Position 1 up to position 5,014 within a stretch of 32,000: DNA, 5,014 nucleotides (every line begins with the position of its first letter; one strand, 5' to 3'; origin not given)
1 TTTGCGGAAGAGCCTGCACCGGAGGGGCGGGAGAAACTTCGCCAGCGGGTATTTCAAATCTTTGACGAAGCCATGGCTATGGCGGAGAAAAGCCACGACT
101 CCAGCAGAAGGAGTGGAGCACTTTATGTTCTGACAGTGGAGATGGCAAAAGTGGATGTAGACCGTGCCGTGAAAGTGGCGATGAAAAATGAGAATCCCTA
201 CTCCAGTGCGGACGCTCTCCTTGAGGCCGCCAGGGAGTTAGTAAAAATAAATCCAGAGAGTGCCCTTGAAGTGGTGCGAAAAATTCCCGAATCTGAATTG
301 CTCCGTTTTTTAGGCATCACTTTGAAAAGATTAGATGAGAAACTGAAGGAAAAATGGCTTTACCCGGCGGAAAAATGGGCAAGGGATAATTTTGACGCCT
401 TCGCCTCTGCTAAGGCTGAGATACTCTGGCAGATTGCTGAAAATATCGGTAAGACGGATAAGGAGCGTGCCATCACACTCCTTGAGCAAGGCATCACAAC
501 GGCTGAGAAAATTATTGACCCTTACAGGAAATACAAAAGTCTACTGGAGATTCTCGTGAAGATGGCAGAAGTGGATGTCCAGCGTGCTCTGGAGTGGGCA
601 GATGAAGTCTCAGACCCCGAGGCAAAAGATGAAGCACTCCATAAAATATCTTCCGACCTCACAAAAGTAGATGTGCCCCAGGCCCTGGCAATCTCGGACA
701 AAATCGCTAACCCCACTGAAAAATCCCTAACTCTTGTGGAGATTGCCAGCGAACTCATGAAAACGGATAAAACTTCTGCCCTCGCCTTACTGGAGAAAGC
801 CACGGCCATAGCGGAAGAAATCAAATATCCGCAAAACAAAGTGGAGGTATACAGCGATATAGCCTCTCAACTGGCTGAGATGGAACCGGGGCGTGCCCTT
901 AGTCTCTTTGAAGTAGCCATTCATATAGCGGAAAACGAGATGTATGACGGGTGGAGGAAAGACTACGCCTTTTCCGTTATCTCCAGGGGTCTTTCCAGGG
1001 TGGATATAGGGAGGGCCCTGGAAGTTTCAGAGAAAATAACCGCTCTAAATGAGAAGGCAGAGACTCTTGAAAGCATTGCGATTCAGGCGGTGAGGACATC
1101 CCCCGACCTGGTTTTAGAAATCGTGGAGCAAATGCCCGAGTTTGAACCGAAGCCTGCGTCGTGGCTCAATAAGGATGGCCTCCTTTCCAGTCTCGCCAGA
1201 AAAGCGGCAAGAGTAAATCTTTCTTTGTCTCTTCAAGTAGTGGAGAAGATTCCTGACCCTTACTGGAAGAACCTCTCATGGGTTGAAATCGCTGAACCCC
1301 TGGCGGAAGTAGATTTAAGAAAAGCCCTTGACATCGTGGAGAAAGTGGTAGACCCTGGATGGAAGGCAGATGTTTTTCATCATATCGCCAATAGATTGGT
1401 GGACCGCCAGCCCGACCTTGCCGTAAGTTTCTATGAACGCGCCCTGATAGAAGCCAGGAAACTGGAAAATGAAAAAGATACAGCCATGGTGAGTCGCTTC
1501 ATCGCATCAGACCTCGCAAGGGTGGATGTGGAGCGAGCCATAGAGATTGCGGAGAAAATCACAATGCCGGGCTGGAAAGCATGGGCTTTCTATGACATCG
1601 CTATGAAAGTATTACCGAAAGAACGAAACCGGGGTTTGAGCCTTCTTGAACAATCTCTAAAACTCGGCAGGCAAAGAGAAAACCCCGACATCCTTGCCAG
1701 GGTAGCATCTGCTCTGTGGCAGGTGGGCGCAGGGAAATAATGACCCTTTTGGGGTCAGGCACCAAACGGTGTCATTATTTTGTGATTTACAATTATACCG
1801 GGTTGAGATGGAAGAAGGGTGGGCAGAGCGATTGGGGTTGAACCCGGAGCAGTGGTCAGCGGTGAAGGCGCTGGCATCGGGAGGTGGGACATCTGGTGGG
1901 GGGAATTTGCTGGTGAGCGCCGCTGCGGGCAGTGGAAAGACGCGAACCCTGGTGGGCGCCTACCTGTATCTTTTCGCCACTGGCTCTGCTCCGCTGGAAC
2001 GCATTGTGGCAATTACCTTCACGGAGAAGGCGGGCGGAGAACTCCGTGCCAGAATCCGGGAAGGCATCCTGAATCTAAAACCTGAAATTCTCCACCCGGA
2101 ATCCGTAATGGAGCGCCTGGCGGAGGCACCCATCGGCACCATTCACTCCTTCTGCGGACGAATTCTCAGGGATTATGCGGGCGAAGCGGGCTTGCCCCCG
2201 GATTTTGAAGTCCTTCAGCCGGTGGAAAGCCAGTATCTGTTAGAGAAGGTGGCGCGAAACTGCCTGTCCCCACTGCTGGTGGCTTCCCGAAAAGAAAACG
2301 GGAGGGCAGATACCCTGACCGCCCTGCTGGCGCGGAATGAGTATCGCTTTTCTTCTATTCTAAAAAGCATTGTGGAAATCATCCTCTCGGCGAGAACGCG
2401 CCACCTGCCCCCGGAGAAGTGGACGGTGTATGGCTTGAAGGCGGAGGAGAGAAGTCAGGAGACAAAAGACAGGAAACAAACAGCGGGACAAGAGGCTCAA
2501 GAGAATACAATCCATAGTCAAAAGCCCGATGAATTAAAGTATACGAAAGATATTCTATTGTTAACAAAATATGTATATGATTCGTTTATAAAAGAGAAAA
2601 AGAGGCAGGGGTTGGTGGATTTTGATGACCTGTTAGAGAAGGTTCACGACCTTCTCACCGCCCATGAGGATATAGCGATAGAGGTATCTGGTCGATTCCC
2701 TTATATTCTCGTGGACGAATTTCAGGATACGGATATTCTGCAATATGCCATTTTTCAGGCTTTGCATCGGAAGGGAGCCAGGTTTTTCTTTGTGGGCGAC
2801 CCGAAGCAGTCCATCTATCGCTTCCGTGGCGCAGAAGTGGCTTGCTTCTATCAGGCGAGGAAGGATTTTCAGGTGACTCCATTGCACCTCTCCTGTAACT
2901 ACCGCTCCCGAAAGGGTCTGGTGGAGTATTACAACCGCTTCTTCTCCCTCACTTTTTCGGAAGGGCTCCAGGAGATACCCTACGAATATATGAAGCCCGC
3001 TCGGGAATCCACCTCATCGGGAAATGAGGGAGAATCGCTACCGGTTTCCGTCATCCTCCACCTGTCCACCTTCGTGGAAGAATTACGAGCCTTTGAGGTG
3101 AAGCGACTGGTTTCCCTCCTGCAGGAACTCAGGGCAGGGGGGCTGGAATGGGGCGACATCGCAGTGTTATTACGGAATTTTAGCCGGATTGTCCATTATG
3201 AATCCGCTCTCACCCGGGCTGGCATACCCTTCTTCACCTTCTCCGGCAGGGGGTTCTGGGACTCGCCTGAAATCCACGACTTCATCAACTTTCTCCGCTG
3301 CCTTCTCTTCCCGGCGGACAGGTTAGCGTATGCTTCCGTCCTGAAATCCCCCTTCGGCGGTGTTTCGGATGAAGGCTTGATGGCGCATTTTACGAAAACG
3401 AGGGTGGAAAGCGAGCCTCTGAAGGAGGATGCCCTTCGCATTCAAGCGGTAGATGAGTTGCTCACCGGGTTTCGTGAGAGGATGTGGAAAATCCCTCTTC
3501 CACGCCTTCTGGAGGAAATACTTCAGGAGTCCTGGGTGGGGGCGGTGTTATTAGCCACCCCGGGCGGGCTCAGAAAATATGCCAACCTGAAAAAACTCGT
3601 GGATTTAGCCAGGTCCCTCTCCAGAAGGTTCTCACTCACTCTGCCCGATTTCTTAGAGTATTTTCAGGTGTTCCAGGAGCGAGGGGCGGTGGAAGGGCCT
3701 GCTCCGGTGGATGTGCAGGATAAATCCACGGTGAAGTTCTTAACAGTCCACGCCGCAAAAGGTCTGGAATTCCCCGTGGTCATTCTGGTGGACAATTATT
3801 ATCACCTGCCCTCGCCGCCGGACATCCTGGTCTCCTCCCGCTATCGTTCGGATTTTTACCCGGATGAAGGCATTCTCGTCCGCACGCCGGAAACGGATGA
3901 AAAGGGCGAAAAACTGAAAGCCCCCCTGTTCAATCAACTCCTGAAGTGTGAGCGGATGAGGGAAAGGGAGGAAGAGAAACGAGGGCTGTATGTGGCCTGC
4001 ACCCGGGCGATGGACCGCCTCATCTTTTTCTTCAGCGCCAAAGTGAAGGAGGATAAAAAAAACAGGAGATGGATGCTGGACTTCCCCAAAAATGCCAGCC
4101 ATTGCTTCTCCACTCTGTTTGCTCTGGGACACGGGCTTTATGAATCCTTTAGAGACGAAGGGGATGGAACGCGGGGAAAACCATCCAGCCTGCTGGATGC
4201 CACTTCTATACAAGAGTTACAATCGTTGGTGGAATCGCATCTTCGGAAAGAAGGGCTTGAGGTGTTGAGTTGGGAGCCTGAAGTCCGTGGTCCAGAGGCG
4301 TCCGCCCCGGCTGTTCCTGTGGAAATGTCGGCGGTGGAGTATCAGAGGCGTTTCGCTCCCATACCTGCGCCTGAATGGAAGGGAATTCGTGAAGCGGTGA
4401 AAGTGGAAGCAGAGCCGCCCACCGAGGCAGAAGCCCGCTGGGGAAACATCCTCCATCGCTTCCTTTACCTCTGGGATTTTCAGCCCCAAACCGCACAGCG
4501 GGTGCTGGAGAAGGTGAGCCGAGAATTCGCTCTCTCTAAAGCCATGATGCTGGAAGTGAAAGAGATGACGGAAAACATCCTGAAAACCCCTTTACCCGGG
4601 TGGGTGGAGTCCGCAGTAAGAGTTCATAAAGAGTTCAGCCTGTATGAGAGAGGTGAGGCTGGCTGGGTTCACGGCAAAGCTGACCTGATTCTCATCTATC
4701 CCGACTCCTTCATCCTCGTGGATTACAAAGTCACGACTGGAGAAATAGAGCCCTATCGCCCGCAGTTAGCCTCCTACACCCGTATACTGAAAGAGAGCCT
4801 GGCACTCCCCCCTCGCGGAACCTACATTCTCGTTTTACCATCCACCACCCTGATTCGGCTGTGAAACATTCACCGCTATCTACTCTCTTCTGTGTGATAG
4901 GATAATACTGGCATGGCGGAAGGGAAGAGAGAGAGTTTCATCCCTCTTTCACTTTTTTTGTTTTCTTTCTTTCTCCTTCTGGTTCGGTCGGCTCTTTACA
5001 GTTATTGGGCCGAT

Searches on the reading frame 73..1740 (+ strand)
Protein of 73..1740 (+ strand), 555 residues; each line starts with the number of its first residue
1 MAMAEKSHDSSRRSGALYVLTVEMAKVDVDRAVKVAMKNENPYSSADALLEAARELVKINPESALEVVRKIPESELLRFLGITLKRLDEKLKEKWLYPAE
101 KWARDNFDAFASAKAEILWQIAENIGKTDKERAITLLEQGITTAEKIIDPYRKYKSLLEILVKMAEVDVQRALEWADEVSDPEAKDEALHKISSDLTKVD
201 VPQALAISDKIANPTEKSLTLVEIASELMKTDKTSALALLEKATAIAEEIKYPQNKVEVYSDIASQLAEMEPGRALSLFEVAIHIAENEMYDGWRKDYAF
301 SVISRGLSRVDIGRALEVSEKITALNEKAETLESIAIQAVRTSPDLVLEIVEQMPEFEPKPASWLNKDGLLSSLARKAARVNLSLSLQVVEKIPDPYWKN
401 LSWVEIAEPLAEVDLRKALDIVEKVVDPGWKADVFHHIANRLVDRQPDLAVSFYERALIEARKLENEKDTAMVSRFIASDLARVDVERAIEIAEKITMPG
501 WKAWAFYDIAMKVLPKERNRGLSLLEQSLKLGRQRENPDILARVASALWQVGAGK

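Call 106: search_protein_families(library=pfam, proteins=[window:73-1740:+], max_evalue=0.00001)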
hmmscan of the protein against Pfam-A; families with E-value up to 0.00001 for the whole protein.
window:73-1740:+ (555 aa): 1 family
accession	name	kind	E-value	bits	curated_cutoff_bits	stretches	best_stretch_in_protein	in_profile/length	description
PF13424.12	TPR_12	-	3.3e-06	27.7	30.1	0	411-458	22-72/77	Tetratricopeptide repeat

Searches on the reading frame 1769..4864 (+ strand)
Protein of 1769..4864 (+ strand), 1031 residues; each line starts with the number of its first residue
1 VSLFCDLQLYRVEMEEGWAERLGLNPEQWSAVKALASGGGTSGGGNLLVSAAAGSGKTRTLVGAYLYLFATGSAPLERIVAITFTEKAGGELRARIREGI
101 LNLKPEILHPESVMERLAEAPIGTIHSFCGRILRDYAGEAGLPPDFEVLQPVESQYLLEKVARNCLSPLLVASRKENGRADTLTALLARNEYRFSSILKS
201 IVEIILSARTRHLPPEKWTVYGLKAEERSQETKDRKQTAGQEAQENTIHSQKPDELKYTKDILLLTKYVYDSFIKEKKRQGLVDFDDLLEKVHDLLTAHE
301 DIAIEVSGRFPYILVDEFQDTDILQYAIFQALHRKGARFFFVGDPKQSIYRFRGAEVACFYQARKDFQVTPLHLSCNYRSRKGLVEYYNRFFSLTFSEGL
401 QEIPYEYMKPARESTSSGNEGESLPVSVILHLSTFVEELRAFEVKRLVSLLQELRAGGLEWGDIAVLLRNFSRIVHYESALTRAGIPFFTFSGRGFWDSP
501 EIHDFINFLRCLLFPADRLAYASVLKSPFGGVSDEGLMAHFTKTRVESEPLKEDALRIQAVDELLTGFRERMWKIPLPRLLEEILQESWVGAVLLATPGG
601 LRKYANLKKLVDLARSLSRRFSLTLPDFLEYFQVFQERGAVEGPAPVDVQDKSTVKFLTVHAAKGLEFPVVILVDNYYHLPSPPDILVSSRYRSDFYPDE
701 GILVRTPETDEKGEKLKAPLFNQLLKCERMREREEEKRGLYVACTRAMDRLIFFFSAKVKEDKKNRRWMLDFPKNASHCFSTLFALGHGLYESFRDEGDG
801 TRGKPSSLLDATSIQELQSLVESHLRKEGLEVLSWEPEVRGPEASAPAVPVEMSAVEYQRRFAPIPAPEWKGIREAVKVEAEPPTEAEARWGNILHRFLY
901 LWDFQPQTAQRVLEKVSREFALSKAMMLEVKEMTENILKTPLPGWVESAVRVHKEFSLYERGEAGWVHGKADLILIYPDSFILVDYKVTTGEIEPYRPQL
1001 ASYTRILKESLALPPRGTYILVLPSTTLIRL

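Call 106: search_protein_families(library=pfam, proteins=[window:1769-4864:+], max_evalue=0.00001)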
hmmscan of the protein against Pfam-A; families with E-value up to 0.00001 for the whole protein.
window:1769-4864:+ (1031 aa): 5 families
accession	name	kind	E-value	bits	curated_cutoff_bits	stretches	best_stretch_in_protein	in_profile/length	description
PF00580.27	UvrD-helicase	-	1.8e-61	208.7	23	1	25-368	2-271/271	UvrD/REP helicase N-terminal domain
PF13361.12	UvrD_C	-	6.1e-32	111.8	25.6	2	373-535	2-145/350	UvrD-like helicase C-terminal domain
PF13245.12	AAA_19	-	2e-17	64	25.1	1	46-353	13-134/134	AAA domain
PF13538.12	UvrD_C_2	-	3e-07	30.6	27.4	0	657-678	4-25/52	UvrD-like helicase C-terminal domain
PF13604.12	AAA_30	-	1e-06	29.1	27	0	24-95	2-65/191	AAA domain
